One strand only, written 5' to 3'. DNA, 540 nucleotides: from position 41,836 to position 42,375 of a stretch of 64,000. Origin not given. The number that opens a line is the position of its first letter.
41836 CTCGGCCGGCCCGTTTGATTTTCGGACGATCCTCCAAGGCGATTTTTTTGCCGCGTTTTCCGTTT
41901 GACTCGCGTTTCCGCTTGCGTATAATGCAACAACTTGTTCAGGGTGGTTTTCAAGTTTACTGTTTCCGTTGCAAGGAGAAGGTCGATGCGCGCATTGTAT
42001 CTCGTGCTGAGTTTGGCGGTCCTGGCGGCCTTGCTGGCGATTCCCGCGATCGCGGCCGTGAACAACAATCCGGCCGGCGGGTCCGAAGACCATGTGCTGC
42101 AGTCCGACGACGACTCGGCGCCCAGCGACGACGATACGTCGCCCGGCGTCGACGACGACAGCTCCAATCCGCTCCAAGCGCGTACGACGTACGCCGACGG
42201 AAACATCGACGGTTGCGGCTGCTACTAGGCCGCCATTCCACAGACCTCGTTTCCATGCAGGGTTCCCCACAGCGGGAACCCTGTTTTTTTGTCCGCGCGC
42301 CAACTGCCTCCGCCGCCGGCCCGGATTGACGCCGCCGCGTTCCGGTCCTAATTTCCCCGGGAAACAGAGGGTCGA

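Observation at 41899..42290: Stand-alone, strongly signalled transcription unit encoding an 80-aa acidic secreted peptide with the same DDDxSP motif and a C-terminal GCGCY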

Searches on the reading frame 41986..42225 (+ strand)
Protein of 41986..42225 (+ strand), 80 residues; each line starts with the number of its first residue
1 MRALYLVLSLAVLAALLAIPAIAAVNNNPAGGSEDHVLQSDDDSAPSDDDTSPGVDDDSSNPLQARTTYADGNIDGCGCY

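Call 6: search_protein_families(library=pfam, proteins=[window:41986-42225:+], max_evalue=0.01)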
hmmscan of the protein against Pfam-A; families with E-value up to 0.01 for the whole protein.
window:41986-42225:+ (80 aa): 0 families

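Call 9: find_encoding_contigs(protein=window:41986-42225:+, flank=10000, max_places=6)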
Protein window:41986-42225:+ (80 aa): 4 contigs read that carry it; 3 places shown.
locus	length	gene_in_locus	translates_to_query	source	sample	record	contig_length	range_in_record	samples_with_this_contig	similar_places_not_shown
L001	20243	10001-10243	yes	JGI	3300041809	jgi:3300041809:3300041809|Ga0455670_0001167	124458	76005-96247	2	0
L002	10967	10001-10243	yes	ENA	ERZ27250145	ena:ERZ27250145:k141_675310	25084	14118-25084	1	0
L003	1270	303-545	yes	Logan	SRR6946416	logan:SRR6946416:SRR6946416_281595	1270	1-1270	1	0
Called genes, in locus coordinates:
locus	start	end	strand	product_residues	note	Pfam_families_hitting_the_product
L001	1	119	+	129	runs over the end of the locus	-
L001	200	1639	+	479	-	PF03781:FGE-sulfatase, PF06347:SH3_4, PF08239:SH3_3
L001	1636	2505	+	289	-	-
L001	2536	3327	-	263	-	PF02900:LigB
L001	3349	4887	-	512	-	PF01306:LacY_symp (weak), PF07690:MFS_1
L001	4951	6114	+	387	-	PF00089:Trypsin, PF13365:Trypsin_2, PF00595:PDZ, PF13180:PDZ_2, PF17820:PDZ_6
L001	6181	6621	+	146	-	-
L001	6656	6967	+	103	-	-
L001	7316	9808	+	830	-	PF03030:H_PPase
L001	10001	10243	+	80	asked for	-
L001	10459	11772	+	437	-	PF00365:PFK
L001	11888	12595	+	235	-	PF01738:DLH (faint), PF12695:Abhydrolase_5 (weak), PF00326:Peptidase_S9 (faint)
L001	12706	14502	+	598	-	PF00501:AMP-binding, PF23562:AMP-binding_C_3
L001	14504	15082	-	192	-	-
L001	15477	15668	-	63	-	-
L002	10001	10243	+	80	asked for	-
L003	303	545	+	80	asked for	-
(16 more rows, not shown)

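Call 10: find_homologous_proteins(query=window:41986-42225:+, max_evalue=10)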
Query window:41986-42225:+ (80 aa): 2 proteins with E <= 10 among 45 candidates.
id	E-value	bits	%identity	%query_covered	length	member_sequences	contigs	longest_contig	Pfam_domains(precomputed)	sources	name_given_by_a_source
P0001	3.2e-44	166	100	100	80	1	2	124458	-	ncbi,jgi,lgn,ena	jgi:hypothetical protein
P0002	3.7e-10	58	49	100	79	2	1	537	-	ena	-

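Call 12: find_encoding_contigs(protein=P0002, flank=10000)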
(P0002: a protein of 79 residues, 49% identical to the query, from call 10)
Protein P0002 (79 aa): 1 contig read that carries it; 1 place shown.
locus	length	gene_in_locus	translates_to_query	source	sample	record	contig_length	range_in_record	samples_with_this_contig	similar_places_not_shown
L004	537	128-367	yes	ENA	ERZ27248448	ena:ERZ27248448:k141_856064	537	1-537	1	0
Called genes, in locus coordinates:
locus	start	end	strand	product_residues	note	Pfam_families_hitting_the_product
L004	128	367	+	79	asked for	-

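Call 16: find_related_loci(query=A2, collection=genome_contigs, flank=10000)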
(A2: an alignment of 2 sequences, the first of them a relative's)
Query A2 (80 aa) in genome_contigs; peptide patterns used: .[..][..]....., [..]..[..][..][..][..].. (x = any residue, [..] = any of these).
593 stretches matched a pattern, but none encodes a relative of the query by tblastn (E <= 1e-3).

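Call 19: find_related_loci(query=A2, collection=metagenome_contigs, flank=10000)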
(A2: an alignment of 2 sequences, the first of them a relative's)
Query A2 (80 aa) in metagenome_contigs; peptide patterns used: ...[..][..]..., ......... (x = any residue, [..] = any of these).
600 stretches matched a pattern, but none encodes a relative of the query by tblastn (E <= 1e-3).

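Call 24: search_protein_representatives(alignment_id=A2)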
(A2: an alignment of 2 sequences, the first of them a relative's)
Query: 2 sequences, 83 profile positions. Proteins with E-value up to 0.001 (for the whole library): 3; up to 1e-10: 2; up to 1e-30: 2. The best 3 are listed.
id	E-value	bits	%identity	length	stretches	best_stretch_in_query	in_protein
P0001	1.7e-41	156.7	-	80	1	1-82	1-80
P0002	4.1e-39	149.0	-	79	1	1-83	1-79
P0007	3.3e-07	46.8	-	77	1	1-82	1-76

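Call 26: find_encoding_contigs(protein=P0003, flank=10000)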
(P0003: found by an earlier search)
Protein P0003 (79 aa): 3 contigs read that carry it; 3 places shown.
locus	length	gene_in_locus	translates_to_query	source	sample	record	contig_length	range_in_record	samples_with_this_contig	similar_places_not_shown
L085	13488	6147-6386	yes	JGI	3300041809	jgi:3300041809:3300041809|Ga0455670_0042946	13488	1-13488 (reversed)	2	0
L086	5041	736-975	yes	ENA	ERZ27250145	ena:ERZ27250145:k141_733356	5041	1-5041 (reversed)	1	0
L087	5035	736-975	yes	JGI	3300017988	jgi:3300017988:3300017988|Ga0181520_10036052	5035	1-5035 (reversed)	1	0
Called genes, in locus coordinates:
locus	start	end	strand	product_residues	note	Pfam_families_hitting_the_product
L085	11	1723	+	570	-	PF03030:H_PPase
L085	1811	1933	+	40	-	-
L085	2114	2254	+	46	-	-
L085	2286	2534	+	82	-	PF07704:PSK_trans_fac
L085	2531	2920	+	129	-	PF01850:PIN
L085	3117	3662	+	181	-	PF13686:DrsE_2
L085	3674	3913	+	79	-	PF01206:TusA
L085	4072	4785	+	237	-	PF02665:Nitrate_red_gam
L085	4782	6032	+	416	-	PF13187:Fer4_9 (faint), PF14697:Fer4_21 (faint), PF12797:Fer4_2 (faint), PF13183:Fer4_8, PF13237:Fer4_10 (faint), PF12838:Fer4_7, PF13534:Fer4_17, PF02754:CCG, +1 more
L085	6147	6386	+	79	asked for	-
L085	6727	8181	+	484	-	PF00365:PFK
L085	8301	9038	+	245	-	PF01738:DLH (weak), PF00326:Peptidase_S9 (weak)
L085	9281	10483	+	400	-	PF22691:Thiolase_C_1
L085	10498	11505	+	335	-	-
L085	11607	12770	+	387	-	PF02771:Acyl-CoA_dh_N, PF02770:Acyl-CoA_dh_M, PF00441:Acyl-CoA_dh_1, PF08028:Acyl-CoA_dh_2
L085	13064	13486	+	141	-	?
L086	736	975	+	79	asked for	-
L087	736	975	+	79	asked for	-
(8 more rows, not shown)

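Call 27: find_encoding_contigs(protein=P0007, flank=10000)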
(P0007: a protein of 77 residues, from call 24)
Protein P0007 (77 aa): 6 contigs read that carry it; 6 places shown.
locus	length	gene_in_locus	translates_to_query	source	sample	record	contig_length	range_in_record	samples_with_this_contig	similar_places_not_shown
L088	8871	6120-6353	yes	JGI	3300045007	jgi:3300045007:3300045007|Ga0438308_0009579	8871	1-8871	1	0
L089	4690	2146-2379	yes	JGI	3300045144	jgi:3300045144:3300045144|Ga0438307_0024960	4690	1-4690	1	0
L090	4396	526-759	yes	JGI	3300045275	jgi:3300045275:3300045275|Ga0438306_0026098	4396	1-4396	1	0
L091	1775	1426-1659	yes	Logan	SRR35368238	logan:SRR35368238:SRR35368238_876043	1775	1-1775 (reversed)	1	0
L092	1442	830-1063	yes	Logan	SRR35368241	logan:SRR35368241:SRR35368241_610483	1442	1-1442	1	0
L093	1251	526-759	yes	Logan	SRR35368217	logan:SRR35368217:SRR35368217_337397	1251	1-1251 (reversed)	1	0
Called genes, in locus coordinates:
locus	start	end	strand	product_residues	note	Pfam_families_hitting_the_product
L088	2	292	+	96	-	?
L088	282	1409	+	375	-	PF04055:Radical_SAM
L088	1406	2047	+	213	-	PF13489:Methyltransf_23 (weak), PF08241:Methyltransf_11 (weak), PF08242:Methyltransf_12 (weak)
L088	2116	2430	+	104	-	-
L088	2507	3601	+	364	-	PF00365:PFK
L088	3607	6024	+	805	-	-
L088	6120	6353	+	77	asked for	-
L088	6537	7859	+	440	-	PF00365:PFK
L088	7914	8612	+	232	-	PF01738:DLH, PF00326:Peptidase_S9 (faint), PF12695:Abhydrolase_5 (weak)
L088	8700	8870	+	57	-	?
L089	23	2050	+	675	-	-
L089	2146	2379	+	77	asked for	-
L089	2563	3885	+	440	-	PF00365:PFK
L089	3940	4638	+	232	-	PF01738:DLH, PF00326:Peptidase_S9 (faint), PF12695:Abhydrolase_5 (weak)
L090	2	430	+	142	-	?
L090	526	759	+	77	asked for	-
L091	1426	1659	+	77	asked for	-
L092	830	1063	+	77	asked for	-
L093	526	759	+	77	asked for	-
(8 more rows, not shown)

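Call 35: find_homologous_proteins(query=A3, max_evalue=10)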
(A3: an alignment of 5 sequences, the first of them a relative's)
Query A3 (5 sequences) (80 aa, profile of the alignment): 13 proteins with E <= 10 among 4808 candidates.
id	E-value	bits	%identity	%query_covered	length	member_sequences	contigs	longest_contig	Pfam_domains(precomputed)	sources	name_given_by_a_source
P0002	4.8e-33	131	49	100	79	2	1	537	-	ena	-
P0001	2.8e-32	129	100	100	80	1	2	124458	-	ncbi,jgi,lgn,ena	jgi:hypothetical protein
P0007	1.1e-25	107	-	-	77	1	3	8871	-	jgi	jgi:hypothetical protein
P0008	1.7e-3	36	-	-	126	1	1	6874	-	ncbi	-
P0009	4.0e-1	29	-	-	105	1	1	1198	-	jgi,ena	-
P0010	6.8e-1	28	-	-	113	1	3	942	-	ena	-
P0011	2.0e+0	26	-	-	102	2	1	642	-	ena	-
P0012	2.4e+0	26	-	-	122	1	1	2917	-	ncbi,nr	ncbi:hypothetical protein KDL45_12875, partial [bacterium]|nr:hypothetical protein [bacterium]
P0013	2.6e+0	26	-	-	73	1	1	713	-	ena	-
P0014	3.1e+0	26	86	9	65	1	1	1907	-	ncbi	-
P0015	4.6e+0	25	-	-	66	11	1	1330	-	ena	-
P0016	5.7e+0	25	47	19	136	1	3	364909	-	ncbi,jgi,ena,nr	ncbi:MAG: hypothetical protein P9L99_11955 [Candidatus Lernaella stagnicola]|nr:hypothetical protein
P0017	9.4e+0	24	-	-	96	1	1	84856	-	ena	-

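Call 41: search_protein_families(library=pfam, proteins=[L088:3607-6021:+, L088:2116-2427:+, L088:6537-7856:+, L088:7914-8609:+, L085:4782-6029:+, L085:4072-4782:+], max_evalue=0.01)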
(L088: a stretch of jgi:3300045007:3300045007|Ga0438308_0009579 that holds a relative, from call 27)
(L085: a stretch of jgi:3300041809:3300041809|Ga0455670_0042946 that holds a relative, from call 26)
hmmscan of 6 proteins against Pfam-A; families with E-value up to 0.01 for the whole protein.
L088:3607-6021:+ (805 aa): 0 families

L088:2116-2427:+ (104 aa): 0 families

L088:6537-7856:+ (440 aa): 1 family
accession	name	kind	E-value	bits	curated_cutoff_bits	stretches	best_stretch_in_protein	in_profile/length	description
PF00365.25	PFK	-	2.9e-55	188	30.9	1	44-380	1-276/277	Phosphofructokinase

L088:7914-8609:+ (232 aa): 5 families
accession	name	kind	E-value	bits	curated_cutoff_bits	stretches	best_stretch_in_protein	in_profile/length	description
PF00326.27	Peptidase_S9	-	2.1e-08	34.4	22.6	1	109-156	49-96/213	Prolyl oligopeptidase family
PF01738.24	DLH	-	4.8e-08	33.3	21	1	112-212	85-187/217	Dienelactone hydrolase family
PF12695.13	Abhydrolase_5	-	1.9e-06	28.2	27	1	124-189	57-121/164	Alpha/beta hydrolase family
PF07859.19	Abhydrolase_3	-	0.0016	18.6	25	1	106-154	54-103/210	alpha/beta hydrolase fold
PF12146.15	Hydrolase_4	-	0.0028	17.4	27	1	53-156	7-108/239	Serine aminopeptidase, S33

L085:4782-6029:+ (416 aa): 15 families
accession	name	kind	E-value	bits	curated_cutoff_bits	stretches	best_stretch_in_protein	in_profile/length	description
PF02754.22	CCG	-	1.4e-15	57.6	20.6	1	304-391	1-84/85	Cysteine-rich domain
PF13183.11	Fer4_8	-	6e-13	49.6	27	1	27-113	2-68/68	4Fe-4S dicluster domain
PF13237.11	Fer4_10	-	5.4e-08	33.1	25.5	1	92-118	2-30/53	4Fe-4S dicluster domain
PF13534.11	Fer4_17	-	9e-08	33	22.2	1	29-114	1-61/61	4Fe-4S dicluster domain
PF12838.12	Fer4_7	-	2.2e-07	31.6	27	1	29-113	1-52/52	4Fe-4S dicluster domain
PF14697.11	Fer4_21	-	4.4e-07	30.4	35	1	80-111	24-53/59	4Fe-4S dicluster domain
PF13187.11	Fer4_9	-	7.1e-07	29.6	27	1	99-116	2-19/52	4Fe-4S dicluster domain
PF12797.12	Fer4_2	-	2.9e-06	27.3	24.5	2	95-111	6-22/22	4Fe-4S binding domain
PF12837.12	Fer4_6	-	1.6e-05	25.1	25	1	98-112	8-22/24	4Fe-4S binding domain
PF13746.11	Fer4_18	-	4.4e-05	24.1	27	0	91-117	53-79/114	4Fe-4S dicluster domain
PF12800.12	Fer4_4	-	0.00012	22.5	24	0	97-112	2-17/17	4Fe-4S binding domain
PF00037.32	Fer4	-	0.00019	21.5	21.1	1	99-112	8-21/24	4Fe-4S binding domain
PF25160.1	LdpA_Fe-S-bd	-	0.0029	17.8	27.6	1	97-113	26-42/49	LdpA Fe-S cluster-binding domain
PF12798.12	Fer4_3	-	0.0048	18.1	27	1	99-113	1-15/15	4Fe-4S binding domain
PF13459.11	Fer4_15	-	0.0057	17.8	22.4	0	98-122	7-33/66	4Fe-4S single cluster domain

L085:4072-4782:+ (237 aa): 3 families
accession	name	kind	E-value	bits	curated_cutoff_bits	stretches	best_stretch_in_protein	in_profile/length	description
PF02665.19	Nitrate_red_gam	-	6.3e-14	52.6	22.9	1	72-236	45-209/217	Nitrate reductase gamma subunit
PF09990.14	DUF2231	-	5.4e-05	23.7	26.4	1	72-152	39-118/139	Predicted membrane protein (DUF2231)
PF17336.7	DUF5368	-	0.0075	17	25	1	71-158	21-102/112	Family of unknown function (DUF5368)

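Call 52: search_protein_families(library=ncbifam, proteins=[P0001, P0003, P0007, P0008, P0009, P0010, P0011], max_evalue=10)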
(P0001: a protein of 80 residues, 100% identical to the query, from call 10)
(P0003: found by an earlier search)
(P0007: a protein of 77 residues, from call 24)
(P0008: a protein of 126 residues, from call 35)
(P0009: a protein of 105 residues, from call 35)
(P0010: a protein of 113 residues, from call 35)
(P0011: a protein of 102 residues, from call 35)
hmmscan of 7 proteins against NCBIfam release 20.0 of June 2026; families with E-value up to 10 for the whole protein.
P0001 (80 aa): 1 family
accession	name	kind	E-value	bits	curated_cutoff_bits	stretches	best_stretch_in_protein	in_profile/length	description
NF041742.1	WGxxGxxG_fam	subfamily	0.069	13.7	35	1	3-51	4-33/69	WGxxGxxG family protein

P0003 (79 aa): 2 families
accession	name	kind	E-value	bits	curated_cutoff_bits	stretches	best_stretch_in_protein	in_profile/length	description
NF058558.2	AmldFbnFapC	equivalog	0.0094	15.7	195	1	6-73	6-79/321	amyloid-like fimbrin subunit FapC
NF041742.1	WGxxGxxG_fam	subfamily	0.027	15.1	35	1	4-49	5-49/69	WGxxGxxG family protein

P0007 (77 aa): 7 families
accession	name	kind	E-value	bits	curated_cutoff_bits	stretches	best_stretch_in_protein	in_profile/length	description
NF041742.1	WGxxGxxG_fam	subfamily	0.0021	18.6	35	1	1-50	1-48/69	WGxxGxxG family protein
NF007615.0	PRK10263.1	equivalog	0.02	12.5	1566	1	9-53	185-229/1355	DNA translocase FtsK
TIGR02953.1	penta_MxKDx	subfamily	0.026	14.5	41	1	4-61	3-59/78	pentapeptide MXKDX repeat protein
NF045638.1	Mrt_dep_phytase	exception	0.06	12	440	1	24-75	353-405/430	myxosortase-dependent phytase-like phosphatase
NF041937.1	MXAN_6627.5_fam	equivalog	0.078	13.2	105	1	9-58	6-57/114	MXAN_6627.5 family MYXO-CTERM protein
NF037948.1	signal_int_SinM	equivalog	1.6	8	250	1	27-74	32-74/387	signal integration modulator SinM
NF045523.1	MXAN_5453_fam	exception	2.2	6.7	500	1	28-75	464-516/544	MXAN_5453 family MXYO-CTERM-anchored protein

P0008 (126 aa): 5 families
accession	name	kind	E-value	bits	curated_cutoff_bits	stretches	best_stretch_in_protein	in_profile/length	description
NF045638.1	Mrt_dep_phytase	exception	0.0014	17.4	440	1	43-122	360-430/430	myxosortase-dependent phytase-like phosphatase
NF037948.1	signal_int_SinM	equivalog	0.067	12.5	250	1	16-96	3-84/387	signal integration modulator SinM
NF003097.0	PRK04019.1-4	equivalog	0.57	9.1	547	1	31-73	303-344/353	50S ribosomal protein L10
NF052588.1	RnaseEMycob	equivalog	1.3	6.6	1400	1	38-70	860-891/945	ribonuclease E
NF051874.1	PVV_CTERM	equivalog_domain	9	6.2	27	1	105-123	16-35/38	PVV-CTERM domain-containing choice-of-anchor G protein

P0009 (105 aa): 4 families
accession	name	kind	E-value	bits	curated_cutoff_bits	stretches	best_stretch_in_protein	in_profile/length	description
NF041937.1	MXAN_6627.5_fam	equivalog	0.011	16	105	1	2-54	5-56/114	MXAN_6627.5 family MYXO-CTERM protein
NF041599.1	reg_PtrA_PA2808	domain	0.067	13.1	31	1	1-23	4-26/46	co-regulatory protein PtrA N-terminal domain-containing protein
NF045638.1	Mrt_dep_phytase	exception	0.1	11.3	440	1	30-104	350-427/430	myxosortase-dependent phytase-like phosphatase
NF051874.1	PVV_CTERM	equivalog_domain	0.14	11.9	27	1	80-105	8-33/38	PVV-CTERM domain-containing choice-of-anchor G protein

P0010 (113 aa): 7 families
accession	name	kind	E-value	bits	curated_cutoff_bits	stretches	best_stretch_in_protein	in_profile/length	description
TIGR03901.2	MYXO-CTERM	domain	6.8e-05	23.2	20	1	76-108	1-33/34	MYXO-CTERM sorting domain-containing protein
NF045638.1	Mrt_dep_phytase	exception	0.00025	19.9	440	1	33-108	362-428/430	myxosortase-dependent phytase-like phosphatase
NF045523.1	MXAN_5453_fam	exception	0.003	16.2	500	1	28-108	465-539/544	MXAN_5453 family MXYO-CTERM-anchored protein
TIGR01167.1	LPXTG_anchor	domain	0.009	16.6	15.9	1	83-108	9-32/34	LPXTG cell wall anchor domain-containing protein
NF038112.1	myxo_dep_M36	subfamily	0.056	10.5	1500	1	77-109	1572-1603/1604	myxosortase-dependent M36 family metallopeptidase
NF058571.1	GVDTG_CTERM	domain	0.091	13.1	29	1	76-108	10-44/44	GVDTG sorting domain-containing protein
NF041938.1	RSIGE_not_HEIGH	exception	0.094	12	375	1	32-107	254-323/325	MYXO-CTERM-anchored inactivated metalloprotease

P0011 (102 aa): 5 families
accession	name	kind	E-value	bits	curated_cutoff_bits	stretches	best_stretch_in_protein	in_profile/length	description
TIGR03901.2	MYXO-CTERM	domain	0.0014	19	20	1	77-102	5-32/34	MYXO-CTERM sorting domain-containing protein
NF045638.1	Mrt_dep_phytase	exception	0.033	12.9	440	1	40-102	364-428/430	myxosortase-dependent phytase-like phosphatase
TIGR00416.1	sms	equivalog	0.2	10.4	403.05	1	58-85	77-104/454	DNA repair protein RadA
NF041937.1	MXAN_6627.5_fam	equivalog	0.3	11.4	105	1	7-60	2-61/114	MXAN_6627.5 family MYXO-CTERM protein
NF041894.1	MXAN_6652_fam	equivalog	0.74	9.3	200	1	41-101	133-203/203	MXAN_6652 family MXYO-CTERM-anchored protein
